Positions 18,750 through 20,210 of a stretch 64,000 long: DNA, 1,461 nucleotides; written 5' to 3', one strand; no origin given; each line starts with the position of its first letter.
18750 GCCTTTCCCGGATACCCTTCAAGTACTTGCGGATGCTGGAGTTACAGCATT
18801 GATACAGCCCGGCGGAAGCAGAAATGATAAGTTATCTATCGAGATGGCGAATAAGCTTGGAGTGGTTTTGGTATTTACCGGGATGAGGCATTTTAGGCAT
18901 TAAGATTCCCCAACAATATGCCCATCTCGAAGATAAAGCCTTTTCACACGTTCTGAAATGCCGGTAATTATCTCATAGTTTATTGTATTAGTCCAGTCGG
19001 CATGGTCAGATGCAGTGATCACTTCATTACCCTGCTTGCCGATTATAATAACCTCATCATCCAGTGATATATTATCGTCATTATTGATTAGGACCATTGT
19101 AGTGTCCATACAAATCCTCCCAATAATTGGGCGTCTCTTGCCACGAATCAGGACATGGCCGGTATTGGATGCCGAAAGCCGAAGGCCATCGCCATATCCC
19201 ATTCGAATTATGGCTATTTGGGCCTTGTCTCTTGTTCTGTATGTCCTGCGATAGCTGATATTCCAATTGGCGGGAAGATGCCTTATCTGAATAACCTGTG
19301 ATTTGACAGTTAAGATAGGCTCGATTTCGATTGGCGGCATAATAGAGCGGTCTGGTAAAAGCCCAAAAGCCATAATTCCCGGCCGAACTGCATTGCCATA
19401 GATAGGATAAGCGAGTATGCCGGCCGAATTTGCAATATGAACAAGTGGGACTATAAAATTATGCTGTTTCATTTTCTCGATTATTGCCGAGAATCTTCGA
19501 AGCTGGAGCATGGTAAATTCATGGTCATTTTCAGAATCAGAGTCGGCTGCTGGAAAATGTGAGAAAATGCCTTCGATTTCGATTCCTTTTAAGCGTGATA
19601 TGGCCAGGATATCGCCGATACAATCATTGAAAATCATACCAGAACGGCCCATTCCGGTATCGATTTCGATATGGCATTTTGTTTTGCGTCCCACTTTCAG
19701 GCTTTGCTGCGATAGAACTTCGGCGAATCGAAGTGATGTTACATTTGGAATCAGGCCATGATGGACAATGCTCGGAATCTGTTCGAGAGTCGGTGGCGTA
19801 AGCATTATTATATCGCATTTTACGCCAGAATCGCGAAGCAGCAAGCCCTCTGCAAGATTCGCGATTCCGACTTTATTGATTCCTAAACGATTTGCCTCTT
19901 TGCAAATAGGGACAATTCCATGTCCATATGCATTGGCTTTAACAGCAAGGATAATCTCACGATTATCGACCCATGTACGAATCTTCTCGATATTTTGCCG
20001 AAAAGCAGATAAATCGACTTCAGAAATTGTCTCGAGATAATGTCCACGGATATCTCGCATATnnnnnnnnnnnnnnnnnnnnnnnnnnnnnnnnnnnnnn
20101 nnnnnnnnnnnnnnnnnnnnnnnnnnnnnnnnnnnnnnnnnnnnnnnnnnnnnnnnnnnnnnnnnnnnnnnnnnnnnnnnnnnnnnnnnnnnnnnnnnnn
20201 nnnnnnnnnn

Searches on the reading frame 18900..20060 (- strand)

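Call 6: search_protein_families(library=pfam, proteins=[window:18900-20060:-], max_evalue=0.1)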
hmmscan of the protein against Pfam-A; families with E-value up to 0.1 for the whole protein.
window:18900-20060:- (386 aa): 2 families
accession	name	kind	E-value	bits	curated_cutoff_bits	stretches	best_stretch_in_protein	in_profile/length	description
PF01168.26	Ala_racemase_N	-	5.9e-58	196.6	24.1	1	15-236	1-220/220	Alanine racemase, N-terminal domain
PF00842.27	Ala_racemase_C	-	4.6e-42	143.1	25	1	250-376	2-127/127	Alanine racemase, C-terminal domain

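Call 7: search_protein_families(library=ncbifam, proteins=[window:18900-20060:-], max_evalue=0.1)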
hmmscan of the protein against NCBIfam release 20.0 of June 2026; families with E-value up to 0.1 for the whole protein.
window:18900-20060:- (386 aa): 11 families
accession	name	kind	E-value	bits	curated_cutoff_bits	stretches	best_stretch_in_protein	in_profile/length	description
TIGR00492.1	alr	equivalog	1.1e-94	317.4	168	1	13-377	5-368/369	alanine racemase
NF033131.1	vanT-G-Cterm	exception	7.7e-92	308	460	1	13-376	5-368/368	serine racemase VanT catalytic subunit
NF008897.0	PRK11930.1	equivalog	1.7e-84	284.4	804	1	5-379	454-822/822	bifunctional UDP-N-acetylmuramoyl-tripeptide:D-alanyl-D-alanine ligase/alanine racemase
NF033132.1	vanT-CELN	equivalog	6.4e-58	196.7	900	1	14-373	343-694/697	membrane-bound serine racemase VanT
NF009879.0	PRK13340.1-4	subfamily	1.1e-45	156.2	434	1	13-376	44-404/406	alanine racemase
NF000791.0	PRK00053.2-2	equivalog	5.7e-45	154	218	1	15-375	6-338/340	alanine racemase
NF033133.1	vanT-L-cat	exception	5e-44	151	750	1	19-370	16-359/366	serine racemase VanT-L catalytic subunit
NF000792.0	PRK00053.2-3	equivalog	3.1e-39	135.2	384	1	14-377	7-359/360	alanine racemase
NF002970.2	PRK03646.1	exception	6.5e-36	124.1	600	1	13-373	7-352/356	catabolic alanine racemase DadX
NF040742.1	racem_Orr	exception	8.8e-06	25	480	1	14-165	5-154/351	ornithine racemase Orr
NF045642.2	HdxyAspAldBhcC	equivalog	0.00049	19.3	690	1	15-171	34-195/387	3-hydroxy-D-aspartate aldolase BhcC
